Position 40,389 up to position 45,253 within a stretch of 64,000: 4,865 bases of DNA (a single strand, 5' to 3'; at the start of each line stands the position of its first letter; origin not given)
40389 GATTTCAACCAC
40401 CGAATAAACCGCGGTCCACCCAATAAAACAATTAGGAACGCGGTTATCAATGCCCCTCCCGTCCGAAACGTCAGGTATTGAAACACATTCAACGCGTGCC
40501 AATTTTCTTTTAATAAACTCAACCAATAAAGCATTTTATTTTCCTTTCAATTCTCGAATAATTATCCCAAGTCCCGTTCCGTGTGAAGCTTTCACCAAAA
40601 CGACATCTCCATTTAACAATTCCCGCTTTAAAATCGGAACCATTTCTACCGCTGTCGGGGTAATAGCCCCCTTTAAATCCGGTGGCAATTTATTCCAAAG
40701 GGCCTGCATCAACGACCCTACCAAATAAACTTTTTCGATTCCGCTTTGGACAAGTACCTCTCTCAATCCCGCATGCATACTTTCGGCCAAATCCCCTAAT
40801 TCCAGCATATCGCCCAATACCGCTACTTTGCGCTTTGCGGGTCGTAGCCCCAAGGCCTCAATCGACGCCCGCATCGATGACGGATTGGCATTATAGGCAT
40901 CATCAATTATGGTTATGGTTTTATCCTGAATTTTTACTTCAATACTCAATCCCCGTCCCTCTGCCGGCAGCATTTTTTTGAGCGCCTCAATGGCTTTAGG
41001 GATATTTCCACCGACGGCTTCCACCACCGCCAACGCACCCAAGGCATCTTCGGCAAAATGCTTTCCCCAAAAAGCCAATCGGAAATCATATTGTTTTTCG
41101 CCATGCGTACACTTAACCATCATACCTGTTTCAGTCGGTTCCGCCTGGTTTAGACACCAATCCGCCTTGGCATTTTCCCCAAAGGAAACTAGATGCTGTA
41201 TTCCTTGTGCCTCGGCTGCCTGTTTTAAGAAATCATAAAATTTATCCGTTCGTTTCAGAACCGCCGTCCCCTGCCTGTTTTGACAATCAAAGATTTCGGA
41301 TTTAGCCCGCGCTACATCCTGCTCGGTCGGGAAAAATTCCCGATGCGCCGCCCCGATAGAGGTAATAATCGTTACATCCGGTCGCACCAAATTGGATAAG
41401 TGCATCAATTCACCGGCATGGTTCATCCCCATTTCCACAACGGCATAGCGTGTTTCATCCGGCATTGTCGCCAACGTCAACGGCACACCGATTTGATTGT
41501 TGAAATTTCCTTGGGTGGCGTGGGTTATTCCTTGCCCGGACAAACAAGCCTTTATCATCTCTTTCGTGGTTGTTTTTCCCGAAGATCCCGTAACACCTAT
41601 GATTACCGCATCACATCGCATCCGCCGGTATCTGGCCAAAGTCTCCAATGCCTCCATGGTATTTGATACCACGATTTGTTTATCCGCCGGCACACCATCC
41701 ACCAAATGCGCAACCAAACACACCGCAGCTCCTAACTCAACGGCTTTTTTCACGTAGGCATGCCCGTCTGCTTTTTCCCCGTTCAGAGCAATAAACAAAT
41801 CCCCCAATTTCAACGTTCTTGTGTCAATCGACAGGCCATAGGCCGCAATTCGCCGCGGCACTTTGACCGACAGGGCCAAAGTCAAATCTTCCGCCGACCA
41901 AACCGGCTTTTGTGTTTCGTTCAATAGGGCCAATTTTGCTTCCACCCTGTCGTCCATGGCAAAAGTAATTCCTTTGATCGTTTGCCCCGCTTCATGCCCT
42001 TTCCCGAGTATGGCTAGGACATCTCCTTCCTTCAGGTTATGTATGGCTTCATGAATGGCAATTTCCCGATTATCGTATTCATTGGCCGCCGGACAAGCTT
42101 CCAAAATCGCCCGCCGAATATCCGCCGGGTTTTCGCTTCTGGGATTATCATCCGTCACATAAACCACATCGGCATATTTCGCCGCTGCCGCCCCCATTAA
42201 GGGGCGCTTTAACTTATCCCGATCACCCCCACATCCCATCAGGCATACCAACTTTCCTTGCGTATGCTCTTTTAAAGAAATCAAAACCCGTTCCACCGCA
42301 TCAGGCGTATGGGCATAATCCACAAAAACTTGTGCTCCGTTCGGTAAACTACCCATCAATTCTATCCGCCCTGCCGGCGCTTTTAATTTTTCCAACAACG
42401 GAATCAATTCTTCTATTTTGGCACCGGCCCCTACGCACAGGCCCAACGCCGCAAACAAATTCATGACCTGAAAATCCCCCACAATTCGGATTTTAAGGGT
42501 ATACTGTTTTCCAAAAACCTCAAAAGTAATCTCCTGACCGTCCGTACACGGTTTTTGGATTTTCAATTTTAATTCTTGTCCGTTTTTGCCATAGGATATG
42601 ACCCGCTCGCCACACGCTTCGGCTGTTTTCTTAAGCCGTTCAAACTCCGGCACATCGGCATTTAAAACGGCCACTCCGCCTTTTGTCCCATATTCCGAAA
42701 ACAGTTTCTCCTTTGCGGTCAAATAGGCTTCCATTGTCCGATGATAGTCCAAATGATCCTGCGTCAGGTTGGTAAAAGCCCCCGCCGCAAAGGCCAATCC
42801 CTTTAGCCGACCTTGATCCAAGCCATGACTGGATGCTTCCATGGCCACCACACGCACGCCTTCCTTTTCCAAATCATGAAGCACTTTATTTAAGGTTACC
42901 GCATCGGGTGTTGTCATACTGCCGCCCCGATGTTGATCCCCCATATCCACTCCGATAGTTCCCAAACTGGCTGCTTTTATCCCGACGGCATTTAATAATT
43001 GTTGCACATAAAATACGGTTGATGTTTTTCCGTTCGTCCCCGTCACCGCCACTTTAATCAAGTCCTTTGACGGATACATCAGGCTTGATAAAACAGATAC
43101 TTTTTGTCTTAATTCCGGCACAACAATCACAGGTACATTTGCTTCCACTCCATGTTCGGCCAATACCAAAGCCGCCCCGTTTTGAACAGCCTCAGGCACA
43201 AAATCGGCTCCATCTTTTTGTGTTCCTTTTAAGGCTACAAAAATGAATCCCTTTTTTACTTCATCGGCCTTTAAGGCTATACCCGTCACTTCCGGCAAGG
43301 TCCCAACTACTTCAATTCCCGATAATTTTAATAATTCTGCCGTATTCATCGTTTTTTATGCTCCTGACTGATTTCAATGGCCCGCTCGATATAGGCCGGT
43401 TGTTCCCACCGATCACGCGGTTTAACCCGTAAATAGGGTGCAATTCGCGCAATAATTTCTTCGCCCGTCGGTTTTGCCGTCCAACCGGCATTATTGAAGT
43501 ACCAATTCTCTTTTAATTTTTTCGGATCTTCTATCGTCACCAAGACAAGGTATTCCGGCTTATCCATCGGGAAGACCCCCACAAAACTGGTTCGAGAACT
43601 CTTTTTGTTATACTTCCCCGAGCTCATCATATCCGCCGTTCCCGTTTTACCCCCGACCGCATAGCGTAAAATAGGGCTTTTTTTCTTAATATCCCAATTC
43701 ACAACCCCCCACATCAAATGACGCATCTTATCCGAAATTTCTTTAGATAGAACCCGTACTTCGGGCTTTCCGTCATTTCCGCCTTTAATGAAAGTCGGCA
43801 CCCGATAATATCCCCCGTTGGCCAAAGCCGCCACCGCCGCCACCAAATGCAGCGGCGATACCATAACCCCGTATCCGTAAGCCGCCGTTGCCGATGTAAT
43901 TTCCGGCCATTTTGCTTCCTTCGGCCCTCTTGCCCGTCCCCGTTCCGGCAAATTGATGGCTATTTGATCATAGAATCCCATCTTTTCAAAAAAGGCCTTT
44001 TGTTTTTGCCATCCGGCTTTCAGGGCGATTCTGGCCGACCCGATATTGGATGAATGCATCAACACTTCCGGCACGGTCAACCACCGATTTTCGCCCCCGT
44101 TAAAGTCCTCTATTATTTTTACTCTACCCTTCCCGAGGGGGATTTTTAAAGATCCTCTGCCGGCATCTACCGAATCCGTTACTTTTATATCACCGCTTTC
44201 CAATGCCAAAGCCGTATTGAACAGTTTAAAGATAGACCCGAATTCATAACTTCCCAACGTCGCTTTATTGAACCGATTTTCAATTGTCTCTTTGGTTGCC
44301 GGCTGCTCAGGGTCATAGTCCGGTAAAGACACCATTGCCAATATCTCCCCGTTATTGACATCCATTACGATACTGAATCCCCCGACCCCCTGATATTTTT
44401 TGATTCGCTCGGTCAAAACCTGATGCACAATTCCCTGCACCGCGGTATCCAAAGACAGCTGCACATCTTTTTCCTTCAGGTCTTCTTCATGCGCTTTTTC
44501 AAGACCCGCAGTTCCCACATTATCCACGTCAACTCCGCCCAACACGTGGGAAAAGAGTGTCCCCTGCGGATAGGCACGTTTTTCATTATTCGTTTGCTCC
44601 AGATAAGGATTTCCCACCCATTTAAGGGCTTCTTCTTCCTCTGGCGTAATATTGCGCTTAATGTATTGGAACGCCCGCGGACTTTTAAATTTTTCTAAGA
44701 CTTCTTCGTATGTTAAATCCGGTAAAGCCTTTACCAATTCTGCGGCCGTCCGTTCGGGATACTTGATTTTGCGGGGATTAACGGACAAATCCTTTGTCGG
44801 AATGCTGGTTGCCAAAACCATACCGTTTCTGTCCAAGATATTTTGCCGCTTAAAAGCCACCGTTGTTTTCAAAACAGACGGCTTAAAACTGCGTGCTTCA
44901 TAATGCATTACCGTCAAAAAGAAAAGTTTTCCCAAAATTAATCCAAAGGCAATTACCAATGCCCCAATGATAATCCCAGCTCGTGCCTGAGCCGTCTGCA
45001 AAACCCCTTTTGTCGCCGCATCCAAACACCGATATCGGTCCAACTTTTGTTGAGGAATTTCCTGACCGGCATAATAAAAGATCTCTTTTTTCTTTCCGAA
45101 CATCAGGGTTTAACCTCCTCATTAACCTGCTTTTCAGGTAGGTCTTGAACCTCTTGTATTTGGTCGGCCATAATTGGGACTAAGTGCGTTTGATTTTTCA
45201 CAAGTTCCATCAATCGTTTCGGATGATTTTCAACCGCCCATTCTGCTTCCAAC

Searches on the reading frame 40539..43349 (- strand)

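Call 56: search_protein_families(library=pfam, proteins=[window:40539-43349:-], max_evalue=0.00001)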
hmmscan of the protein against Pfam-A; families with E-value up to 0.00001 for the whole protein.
window:40539-43349:- (937 aa): 3 families
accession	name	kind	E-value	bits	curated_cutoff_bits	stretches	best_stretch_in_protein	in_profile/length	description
PF08245.18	Mur_ligase_M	-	1.1e-99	332.8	24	2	102-304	1-199/200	Mur ligase middle domain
PF02875.26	Mur_ligase_C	-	1.3e-48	165.4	28.4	2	327-451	1-127/127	Mur ligase, glutamate ligase domain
PF01225.30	Mur_ligase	-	7.1e-16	58.8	21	2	504-569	3-88/95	Mur ligase family, catalytic domain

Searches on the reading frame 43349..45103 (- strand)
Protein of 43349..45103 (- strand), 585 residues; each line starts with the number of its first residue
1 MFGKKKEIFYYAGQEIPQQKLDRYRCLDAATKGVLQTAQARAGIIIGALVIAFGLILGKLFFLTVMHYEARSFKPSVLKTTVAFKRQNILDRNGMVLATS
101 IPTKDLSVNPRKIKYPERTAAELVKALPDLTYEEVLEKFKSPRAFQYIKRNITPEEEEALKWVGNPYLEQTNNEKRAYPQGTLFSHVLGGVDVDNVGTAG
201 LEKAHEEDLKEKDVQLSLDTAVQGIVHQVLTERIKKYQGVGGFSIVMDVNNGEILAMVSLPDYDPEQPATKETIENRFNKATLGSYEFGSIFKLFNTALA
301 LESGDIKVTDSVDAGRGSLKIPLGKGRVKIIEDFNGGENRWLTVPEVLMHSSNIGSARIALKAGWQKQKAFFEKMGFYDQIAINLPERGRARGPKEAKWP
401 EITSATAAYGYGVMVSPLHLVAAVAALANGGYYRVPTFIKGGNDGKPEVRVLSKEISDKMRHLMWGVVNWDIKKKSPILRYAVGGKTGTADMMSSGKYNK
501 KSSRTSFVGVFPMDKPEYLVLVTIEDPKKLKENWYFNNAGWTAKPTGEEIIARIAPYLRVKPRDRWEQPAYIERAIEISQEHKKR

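Call 56: search_protein_families(library=pfam, proteins=[window:43349-45103:-], max_evalue=0.00001)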
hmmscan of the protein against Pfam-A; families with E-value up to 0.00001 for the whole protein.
window:43349-45103:- (585 aa): 2 families
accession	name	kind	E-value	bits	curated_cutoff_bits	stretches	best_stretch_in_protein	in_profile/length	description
PF00905.27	Transpeptidase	-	1.6e-51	175.8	22.1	1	243-532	2-283/299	Penicillin binding protein transpeptidase domain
PF03717.20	PBP_dimer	-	1.1e-14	55.8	24.4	1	85-212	5-161/180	Penicillin-binding Protein dimerisation domain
